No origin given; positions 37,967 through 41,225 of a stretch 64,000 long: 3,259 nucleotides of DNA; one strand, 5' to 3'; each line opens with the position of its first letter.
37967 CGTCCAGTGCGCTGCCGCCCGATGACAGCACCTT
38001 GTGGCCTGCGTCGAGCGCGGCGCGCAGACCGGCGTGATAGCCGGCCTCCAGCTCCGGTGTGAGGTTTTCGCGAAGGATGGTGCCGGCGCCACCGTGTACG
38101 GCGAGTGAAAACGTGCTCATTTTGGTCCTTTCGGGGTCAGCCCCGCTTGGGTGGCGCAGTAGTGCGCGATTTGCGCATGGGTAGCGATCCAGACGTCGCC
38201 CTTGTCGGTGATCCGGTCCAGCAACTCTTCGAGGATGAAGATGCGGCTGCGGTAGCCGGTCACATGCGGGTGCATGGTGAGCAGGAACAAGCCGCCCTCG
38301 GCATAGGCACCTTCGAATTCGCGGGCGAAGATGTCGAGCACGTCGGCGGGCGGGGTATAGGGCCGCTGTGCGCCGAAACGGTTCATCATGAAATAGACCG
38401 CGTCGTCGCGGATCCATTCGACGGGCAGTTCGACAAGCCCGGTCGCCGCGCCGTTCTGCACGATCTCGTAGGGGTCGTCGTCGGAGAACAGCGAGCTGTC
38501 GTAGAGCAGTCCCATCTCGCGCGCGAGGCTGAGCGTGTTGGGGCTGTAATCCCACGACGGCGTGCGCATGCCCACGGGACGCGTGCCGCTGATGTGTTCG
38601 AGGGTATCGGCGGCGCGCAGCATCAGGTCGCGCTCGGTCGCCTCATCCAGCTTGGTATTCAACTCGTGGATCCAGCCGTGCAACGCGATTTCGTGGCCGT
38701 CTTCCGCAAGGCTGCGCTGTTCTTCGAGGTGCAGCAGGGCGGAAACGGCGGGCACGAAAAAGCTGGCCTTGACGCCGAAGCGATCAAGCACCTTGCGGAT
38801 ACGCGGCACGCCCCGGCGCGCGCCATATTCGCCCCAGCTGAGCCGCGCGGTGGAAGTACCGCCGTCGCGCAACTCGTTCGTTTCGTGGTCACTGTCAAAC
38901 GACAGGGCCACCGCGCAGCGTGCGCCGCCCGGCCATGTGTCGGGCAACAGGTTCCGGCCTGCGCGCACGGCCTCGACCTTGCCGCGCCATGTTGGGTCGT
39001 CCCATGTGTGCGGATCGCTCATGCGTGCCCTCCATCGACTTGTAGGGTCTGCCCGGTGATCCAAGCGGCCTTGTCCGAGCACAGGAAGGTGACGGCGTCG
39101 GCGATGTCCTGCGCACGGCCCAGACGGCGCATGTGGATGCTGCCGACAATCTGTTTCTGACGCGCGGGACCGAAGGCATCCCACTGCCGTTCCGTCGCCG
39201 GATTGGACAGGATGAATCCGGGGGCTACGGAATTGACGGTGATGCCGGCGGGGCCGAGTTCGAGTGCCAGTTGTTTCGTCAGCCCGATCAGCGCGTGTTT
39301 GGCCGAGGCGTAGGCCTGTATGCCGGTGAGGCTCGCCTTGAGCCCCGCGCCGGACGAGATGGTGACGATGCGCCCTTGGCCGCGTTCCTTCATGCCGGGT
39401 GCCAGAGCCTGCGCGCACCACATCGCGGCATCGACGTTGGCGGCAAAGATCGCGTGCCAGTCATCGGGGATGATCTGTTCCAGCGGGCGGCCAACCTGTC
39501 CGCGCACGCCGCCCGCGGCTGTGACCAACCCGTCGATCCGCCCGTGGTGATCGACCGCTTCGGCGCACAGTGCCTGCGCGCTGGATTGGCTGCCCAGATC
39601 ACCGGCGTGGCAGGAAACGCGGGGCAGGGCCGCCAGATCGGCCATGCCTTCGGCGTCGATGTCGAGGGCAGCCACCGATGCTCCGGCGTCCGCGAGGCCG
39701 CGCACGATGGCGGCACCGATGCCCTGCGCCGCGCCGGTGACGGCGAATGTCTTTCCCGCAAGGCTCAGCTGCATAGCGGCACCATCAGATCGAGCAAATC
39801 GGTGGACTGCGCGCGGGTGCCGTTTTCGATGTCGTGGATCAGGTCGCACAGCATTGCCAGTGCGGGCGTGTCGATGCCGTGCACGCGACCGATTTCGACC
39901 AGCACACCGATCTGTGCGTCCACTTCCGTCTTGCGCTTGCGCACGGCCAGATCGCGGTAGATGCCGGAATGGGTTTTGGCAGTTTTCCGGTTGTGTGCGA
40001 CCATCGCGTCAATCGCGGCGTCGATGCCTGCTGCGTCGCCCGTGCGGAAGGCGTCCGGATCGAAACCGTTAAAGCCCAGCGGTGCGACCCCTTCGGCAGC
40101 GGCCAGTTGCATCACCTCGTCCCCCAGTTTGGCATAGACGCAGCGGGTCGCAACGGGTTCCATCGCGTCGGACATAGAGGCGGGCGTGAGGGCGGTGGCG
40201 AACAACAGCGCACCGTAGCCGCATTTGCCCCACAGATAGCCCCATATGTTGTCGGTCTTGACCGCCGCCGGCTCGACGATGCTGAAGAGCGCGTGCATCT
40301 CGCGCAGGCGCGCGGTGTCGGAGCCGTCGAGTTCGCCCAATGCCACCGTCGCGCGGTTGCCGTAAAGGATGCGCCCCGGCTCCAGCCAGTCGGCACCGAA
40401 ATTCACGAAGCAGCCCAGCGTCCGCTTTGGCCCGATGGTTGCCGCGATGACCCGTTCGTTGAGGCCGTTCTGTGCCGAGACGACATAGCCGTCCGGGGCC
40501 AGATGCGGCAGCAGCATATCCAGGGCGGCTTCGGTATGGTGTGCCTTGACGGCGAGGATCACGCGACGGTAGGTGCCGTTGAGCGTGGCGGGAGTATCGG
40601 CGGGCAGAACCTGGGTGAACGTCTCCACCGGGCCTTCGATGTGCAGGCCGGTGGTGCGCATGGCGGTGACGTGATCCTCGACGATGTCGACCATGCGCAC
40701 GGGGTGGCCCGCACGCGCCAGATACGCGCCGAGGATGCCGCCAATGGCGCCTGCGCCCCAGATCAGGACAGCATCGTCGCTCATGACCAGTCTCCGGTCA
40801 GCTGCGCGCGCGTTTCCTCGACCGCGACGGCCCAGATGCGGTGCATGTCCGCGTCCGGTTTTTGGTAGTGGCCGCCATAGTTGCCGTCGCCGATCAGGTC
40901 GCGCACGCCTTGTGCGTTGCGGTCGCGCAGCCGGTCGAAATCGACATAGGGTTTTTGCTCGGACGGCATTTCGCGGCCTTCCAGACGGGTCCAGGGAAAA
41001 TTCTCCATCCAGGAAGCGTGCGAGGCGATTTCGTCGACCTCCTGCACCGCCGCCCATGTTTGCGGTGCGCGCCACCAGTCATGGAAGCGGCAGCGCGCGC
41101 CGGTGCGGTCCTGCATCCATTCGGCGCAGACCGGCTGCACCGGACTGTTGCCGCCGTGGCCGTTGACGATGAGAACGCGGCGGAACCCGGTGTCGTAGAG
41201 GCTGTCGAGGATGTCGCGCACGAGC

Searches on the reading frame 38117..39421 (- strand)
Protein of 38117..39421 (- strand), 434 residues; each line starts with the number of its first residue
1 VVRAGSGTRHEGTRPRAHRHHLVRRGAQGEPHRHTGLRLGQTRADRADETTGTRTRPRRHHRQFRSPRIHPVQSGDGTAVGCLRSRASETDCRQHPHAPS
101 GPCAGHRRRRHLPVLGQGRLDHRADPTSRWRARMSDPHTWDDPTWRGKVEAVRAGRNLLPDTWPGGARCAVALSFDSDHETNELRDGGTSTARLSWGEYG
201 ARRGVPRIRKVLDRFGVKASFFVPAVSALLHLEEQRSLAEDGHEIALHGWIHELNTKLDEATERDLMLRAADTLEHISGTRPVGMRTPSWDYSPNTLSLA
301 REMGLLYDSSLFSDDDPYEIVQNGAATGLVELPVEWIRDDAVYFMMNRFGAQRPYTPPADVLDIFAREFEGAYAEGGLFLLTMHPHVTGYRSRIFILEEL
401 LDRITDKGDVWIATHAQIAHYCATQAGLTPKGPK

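Call 58: search_protein_families(library=pfam, proteins=[window:38117-39421:-])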
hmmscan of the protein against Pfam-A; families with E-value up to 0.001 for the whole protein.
window:38117-39421:- (434 aa): 2 families
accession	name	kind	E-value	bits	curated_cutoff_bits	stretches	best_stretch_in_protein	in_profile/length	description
PF01522.26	Polysacc_deac_1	-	4.3e-16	59.4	23.1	1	200-305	16-121/124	Polysaccharide deacetylase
PF10096.14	DUF2334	-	6.3e-06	26.4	26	1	236-351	60-166/203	Uncharacterized protein conserved in bacteria (DUF2334)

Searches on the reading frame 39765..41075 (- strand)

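Call 58: search_protein_families(library=pfam, proteins=[window:39765-41075:-])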
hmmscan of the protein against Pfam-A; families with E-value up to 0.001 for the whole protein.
window:39765-41075:- (436 aa): 3 families
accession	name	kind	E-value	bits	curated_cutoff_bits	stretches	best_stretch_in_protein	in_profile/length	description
PF02558.23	ApbA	-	7.5e-28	97.5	22.2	1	103-250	1-149/150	Ketopantoate reductase PanE/ApbA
PF08546.17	ApbA_C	-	1.2e-15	58.4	22.7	1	282-417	7-125/125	Ketopantoate reductase PanE/ApbA C terminal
PF03721.20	UDPG_MGDP_dh_N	-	0.00064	19.8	27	0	103-148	3-48/187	UDP-glucose/GDP-mannose dehydrogenase family, NAD binding domain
